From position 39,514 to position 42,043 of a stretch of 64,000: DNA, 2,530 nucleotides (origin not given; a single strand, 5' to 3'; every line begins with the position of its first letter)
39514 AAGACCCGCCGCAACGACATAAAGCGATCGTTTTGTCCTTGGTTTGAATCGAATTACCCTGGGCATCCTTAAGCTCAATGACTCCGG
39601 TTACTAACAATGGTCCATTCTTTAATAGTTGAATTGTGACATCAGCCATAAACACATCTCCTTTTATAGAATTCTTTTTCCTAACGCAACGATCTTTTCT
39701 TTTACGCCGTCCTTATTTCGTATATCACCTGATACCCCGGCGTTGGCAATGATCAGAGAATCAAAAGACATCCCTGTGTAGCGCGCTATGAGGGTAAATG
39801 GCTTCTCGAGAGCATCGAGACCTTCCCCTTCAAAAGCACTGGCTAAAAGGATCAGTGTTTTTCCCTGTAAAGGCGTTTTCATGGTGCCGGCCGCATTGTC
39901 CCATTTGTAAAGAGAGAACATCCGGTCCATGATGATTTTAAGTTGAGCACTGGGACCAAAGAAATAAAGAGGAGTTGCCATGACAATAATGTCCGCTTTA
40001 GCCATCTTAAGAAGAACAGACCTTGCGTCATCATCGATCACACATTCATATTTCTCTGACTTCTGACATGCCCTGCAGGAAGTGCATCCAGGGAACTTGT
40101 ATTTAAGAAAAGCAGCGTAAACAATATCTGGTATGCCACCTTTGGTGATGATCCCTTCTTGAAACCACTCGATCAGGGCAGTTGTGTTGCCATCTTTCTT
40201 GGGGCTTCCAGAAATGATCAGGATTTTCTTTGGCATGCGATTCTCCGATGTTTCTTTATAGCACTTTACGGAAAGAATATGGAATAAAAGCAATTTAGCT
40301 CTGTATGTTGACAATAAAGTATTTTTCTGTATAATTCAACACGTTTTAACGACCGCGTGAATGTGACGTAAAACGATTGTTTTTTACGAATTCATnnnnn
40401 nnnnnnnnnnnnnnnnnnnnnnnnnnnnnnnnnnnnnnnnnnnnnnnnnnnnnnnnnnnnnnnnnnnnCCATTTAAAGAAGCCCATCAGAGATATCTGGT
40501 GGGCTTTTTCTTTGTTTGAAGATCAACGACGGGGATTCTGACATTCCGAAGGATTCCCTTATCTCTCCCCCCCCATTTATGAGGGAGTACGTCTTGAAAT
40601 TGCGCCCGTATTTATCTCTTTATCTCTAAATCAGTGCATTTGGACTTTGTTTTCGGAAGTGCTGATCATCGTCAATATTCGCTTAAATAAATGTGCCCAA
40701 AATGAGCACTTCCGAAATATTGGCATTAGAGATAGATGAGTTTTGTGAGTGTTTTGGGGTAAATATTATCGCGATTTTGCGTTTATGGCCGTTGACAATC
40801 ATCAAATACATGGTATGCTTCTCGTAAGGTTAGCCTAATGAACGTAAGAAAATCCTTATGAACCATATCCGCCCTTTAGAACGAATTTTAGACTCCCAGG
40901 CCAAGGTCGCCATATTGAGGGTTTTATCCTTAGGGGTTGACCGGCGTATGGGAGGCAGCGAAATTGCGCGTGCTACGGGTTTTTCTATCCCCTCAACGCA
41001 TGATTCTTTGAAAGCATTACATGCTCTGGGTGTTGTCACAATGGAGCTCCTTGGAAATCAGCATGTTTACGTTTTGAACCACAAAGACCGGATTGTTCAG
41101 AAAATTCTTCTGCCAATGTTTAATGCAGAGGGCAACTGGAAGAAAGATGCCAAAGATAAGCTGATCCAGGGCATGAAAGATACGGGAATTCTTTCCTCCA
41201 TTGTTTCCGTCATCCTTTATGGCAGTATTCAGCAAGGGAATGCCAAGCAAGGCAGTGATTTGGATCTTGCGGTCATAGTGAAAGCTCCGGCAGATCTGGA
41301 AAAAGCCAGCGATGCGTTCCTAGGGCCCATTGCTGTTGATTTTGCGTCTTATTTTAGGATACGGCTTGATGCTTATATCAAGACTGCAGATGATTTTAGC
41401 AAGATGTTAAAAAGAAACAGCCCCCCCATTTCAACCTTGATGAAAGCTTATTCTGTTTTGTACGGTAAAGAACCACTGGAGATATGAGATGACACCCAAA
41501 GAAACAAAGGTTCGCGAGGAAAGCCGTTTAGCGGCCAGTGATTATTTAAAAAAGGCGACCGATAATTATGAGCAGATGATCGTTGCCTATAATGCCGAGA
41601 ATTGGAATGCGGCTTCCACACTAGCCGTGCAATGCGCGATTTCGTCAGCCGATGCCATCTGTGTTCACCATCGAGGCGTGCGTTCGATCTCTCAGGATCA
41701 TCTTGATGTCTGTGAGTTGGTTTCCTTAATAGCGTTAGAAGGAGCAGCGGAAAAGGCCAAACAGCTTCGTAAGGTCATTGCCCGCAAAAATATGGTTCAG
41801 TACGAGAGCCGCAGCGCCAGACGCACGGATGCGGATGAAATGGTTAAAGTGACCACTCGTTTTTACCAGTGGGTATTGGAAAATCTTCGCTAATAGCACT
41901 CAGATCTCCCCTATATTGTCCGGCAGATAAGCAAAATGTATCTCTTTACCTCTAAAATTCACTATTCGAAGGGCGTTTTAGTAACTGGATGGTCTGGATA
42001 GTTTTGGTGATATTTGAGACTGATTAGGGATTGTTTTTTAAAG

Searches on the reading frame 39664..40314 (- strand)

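Call 7: search_protein_families(library=pfam, proteins=[window:39664-40314:-], max_evalue=0.01)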
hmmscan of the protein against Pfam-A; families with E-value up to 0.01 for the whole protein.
window:39664-40314:- (216 aa): 2 families
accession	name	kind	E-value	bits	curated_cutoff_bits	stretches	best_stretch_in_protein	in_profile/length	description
PF03358.20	FMN_red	-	3.8e-20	72.4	24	1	30-171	2-127/152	NADPH-dependent FMN reductase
PF02525.22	Flavodoxin_2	-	4.1e-15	56.5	27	1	29-204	1-187/198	Flavodoxin-like fold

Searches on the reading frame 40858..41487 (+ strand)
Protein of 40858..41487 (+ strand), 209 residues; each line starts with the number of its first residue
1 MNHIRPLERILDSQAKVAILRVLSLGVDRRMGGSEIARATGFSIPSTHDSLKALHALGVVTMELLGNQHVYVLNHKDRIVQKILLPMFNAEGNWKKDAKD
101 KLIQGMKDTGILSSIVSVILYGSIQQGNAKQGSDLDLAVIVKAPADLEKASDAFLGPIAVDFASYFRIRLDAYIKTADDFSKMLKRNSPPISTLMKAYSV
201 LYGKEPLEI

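Call 7: search_protein_families(library=pfam, proteins=[window:40858-41487:+], max_evalue=0.01)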
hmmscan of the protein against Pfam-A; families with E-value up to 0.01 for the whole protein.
window:40858-41487:+ (209 aa): 3 families
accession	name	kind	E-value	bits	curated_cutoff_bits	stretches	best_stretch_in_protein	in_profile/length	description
PF18765.7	Polbeta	-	8.5e-07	29.5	26.9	1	114-149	12-47/93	Polymerase beta, Nucleotidyltransferase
PF01909.29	NTP_transf_2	-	1.8e-06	28.7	21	1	111-147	13-46/93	Nucleotidyltransferase domain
PF09339.16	HTH_IclR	-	0.00062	19.9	22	1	19-61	8-49/52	IclR helix-turn-helix domain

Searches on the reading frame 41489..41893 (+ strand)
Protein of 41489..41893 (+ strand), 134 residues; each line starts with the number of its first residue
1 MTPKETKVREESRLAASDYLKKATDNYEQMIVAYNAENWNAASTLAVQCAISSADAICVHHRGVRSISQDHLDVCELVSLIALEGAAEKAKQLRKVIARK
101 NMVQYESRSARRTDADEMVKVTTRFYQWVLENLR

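Call 7: search_protein_families(library=pfam, proteins=[window:41489-41893:+], max_evalue=0.01)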
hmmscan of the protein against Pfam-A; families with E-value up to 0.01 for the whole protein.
window:41489-41893:+ (134 aa): 1 family
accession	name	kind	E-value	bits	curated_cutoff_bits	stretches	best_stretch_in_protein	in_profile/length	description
PF05168.19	HEPN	-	2.6e-05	24.8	22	1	17-130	2-115/117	HEPN domain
